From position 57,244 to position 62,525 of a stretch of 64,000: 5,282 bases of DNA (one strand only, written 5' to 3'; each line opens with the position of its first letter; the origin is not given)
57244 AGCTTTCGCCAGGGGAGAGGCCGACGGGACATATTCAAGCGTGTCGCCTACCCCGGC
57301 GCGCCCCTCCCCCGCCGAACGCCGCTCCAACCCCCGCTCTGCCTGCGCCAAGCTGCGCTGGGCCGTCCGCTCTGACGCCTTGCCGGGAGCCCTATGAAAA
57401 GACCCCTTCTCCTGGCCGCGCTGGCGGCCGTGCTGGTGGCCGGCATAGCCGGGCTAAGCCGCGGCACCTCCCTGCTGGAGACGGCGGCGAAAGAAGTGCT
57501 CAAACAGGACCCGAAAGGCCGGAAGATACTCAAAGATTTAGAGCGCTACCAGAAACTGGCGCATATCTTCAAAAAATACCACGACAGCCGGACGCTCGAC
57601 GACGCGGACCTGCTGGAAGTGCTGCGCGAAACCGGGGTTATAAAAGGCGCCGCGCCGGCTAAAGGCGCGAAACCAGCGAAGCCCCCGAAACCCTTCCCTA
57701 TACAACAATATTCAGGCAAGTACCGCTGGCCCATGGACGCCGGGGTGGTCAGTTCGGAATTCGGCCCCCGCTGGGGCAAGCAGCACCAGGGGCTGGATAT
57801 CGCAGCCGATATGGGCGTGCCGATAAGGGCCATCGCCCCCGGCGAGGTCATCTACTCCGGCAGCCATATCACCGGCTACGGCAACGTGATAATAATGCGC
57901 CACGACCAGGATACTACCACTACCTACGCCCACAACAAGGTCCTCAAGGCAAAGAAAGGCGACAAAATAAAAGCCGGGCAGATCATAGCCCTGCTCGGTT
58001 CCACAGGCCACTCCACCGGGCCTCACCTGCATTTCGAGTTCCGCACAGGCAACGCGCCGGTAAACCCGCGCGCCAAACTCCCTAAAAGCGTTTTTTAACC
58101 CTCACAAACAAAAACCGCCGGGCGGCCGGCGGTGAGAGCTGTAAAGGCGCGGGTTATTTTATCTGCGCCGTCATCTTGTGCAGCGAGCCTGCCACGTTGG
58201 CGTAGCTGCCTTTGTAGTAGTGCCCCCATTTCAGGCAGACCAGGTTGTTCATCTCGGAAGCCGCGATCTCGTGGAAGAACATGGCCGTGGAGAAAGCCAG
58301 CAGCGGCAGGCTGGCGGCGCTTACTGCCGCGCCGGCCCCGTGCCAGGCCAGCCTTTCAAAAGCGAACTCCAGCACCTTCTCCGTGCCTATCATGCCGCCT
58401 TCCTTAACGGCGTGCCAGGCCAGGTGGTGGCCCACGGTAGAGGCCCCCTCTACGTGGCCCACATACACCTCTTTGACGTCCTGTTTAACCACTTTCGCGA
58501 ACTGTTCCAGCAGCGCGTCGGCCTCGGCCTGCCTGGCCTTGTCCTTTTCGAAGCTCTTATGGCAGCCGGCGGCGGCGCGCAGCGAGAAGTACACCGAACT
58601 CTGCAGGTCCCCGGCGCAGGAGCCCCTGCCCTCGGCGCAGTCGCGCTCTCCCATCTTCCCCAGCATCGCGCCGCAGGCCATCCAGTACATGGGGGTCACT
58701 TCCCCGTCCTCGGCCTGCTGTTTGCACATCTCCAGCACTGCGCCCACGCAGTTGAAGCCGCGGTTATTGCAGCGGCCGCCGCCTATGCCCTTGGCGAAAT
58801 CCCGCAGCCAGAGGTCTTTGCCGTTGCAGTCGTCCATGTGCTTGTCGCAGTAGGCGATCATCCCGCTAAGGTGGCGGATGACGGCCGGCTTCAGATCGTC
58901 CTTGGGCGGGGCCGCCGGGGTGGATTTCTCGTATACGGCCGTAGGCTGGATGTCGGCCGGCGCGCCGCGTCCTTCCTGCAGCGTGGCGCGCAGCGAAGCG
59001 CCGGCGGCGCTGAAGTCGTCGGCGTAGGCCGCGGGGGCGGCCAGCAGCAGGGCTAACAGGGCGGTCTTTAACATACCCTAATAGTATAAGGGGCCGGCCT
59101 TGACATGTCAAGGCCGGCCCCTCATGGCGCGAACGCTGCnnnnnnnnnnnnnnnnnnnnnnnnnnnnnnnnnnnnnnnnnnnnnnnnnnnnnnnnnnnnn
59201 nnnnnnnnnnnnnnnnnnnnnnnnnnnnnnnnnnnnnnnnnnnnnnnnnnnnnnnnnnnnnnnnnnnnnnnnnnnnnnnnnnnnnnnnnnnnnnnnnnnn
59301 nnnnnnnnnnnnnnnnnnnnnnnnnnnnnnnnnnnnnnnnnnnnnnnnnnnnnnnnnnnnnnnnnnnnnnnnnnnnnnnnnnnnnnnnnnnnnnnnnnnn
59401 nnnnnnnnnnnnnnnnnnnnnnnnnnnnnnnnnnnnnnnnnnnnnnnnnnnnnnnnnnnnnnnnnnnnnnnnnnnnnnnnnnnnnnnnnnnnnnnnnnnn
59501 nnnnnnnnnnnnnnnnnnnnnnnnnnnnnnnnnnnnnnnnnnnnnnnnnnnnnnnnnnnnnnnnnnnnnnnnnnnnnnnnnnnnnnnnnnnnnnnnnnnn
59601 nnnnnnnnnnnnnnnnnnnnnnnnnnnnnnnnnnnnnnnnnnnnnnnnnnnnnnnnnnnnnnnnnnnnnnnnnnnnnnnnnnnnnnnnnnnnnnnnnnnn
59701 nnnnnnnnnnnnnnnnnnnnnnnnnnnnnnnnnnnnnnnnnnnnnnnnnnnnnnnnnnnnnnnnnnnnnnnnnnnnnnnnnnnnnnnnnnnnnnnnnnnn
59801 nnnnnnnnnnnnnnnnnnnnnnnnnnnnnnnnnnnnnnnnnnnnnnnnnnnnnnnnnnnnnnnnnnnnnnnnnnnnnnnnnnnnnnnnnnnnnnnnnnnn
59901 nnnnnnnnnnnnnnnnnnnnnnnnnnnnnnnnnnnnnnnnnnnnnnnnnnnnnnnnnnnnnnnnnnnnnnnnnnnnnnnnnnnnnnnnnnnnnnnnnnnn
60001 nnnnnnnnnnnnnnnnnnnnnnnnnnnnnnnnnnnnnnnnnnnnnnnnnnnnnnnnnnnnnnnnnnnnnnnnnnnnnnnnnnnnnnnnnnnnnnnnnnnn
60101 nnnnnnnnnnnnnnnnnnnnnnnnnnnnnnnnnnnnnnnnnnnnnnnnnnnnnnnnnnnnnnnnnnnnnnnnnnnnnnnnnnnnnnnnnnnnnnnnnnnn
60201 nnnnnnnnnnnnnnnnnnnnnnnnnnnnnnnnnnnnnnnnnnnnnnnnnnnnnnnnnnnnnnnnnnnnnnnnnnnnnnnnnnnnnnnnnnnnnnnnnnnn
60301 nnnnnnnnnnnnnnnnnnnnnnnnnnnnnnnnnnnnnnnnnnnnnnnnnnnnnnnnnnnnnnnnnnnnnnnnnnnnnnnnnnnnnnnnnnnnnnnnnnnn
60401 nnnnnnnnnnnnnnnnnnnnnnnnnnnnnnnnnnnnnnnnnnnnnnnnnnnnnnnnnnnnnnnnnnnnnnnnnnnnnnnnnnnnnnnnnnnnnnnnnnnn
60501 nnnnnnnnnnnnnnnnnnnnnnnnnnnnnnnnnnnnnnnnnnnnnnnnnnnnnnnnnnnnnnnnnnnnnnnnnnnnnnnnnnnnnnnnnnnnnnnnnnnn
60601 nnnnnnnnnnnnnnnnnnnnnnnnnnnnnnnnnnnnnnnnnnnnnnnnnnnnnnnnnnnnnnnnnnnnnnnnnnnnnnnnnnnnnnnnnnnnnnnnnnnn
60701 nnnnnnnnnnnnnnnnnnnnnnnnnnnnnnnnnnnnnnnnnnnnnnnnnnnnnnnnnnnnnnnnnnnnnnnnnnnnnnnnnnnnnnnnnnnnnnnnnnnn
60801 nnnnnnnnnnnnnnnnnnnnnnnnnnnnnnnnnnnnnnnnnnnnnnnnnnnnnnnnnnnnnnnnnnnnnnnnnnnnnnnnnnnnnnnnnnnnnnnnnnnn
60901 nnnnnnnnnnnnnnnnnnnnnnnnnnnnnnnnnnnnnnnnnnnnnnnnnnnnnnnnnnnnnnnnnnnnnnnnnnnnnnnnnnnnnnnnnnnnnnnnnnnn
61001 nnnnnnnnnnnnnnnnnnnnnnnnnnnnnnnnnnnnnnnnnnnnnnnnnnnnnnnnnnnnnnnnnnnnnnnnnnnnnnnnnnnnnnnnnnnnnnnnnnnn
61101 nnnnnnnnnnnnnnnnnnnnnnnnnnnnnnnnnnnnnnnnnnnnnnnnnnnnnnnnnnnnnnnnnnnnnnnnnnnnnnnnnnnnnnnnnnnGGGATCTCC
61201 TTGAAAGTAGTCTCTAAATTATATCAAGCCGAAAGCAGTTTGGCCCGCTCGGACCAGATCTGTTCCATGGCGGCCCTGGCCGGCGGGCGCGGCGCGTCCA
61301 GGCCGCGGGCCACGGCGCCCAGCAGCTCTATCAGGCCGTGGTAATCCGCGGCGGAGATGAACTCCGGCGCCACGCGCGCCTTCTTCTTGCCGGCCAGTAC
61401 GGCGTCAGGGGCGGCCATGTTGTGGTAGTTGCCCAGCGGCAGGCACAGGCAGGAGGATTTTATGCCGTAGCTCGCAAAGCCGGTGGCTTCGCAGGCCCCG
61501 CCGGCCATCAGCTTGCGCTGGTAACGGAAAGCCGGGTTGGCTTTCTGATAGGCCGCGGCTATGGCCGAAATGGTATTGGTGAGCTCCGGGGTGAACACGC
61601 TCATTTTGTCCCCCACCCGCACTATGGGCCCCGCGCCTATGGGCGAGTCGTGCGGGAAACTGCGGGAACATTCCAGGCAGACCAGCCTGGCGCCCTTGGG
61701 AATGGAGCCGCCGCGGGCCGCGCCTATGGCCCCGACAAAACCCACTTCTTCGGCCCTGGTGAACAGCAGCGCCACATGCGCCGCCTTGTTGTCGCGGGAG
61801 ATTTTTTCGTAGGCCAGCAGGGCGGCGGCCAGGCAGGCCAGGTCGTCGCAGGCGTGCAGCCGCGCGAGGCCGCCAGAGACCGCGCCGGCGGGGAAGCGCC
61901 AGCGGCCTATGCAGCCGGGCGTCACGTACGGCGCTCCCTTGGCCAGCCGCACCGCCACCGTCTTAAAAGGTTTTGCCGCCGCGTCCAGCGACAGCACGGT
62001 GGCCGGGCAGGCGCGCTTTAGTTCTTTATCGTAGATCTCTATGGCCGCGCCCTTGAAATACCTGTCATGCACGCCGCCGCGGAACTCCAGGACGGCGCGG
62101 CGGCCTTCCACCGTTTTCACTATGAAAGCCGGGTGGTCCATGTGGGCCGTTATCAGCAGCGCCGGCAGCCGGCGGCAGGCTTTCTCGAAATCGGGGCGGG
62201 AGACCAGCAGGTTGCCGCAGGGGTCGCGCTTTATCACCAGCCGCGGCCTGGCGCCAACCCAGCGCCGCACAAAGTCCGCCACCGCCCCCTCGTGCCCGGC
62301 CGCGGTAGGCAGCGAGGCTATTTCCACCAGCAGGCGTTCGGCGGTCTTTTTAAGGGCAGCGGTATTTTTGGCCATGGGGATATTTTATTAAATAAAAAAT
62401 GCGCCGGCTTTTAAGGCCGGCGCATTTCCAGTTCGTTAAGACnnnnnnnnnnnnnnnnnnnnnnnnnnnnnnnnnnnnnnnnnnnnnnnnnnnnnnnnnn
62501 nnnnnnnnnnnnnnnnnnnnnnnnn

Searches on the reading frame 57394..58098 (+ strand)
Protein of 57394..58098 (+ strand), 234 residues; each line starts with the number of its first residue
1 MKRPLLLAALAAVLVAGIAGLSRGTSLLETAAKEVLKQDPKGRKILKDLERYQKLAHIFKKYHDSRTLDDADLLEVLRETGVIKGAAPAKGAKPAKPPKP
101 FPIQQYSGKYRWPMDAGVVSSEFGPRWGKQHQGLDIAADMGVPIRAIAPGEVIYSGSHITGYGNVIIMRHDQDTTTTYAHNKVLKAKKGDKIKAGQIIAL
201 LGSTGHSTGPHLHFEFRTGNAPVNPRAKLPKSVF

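Call 116: search_protein_families(library=pfam, proteins=[window:57394-58098:+], max_evalue=0.001)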
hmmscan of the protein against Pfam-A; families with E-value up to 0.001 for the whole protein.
window:57394-58098:+ (234 aa): 1 family
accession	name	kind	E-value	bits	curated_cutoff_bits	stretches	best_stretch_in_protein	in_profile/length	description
PF01551.29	Peptidase_M23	-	3.2e-32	111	28.7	1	130-225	2-96/96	Peptidase family M23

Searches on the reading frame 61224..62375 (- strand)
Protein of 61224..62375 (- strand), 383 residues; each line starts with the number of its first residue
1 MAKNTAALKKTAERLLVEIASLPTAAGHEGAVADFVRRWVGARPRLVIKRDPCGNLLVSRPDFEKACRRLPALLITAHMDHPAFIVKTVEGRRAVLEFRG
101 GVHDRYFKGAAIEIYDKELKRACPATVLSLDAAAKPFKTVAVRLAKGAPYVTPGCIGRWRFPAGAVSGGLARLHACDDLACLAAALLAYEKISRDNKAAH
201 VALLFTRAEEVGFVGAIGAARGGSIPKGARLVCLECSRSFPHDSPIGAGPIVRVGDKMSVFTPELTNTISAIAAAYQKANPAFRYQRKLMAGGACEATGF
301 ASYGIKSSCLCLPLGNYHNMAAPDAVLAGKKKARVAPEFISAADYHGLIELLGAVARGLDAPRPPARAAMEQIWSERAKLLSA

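Call 116: search_protein_families(library=pfam, proteins=[window:61224-62375:-], max_evalue=0.001)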
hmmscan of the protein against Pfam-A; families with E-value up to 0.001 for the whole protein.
window:61224-62375:- (383 aa): 2 families
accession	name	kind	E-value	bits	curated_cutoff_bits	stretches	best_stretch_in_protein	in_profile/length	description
PF05343.19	Peptidase_M42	-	3.5e-15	56.3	23.2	1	174-320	131-280/292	M42 glutamyl aminopeptidase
PF01546.33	Peptidase_M20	-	6.5e-05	23.4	24.6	1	167-266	24-128/206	Peptidase family M20/M25/M40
